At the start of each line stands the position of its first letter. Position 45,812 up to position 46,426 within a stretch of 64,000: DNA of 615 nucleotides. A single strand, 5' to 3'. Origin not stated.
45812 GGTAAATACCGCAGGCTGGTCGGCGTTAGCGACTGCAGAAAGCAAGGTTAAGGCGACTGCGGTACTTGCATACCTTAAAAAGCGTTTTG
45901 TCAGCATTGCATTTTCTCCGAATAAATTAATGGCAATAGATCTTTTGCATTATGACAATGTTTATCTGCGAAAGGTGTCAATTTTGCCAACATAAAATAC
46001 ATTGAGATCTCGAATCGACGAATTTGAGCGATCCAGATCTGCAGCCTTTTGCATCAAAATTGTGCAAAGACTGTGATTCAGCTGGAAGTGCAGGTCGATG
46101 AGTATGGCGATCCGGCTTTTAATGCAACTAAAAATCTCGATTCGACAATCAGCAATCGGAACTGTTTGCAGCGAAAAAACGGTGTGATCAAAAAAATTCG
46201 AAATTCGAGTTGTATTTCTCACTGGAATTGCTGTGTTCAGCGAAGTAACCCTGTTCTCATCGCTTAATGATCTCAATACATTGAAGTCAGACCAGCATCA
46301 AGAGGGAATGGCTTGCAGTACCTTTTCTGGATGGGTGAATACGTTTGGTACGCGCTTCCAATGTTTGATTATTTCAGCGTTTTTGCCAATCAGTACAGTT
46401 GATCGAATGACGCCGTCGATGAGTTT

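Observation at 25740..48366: Two same-orientation copies of a 1.3-kb ATPase gene exactly 21,151 bp apart, bracketing the adhesin island and four housekeeping-type genes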

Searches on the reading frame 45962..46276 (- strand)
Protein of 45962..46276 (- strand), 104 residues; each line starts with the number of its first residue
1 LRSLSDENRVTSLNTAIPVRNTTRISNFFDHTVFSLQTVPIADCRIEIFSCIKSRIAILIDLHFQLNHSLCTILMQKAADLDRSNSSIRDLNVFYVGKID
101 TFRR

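Call 4: search_protein_families(library=pfam, proteins=[window:45962-46276:-], max_evalue=0.01)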
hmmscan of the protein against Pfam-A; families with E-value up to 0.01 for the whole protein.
window:45962-46276:- (104 aa): 0 families

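Call 68: search_protein_families(library=pfam, proteins=[window:45962-46273:-], max_evalue=0.001)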
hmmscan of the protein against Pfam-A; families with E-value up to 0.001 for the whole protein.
window:45962-46273:- (103 aa): 0 families
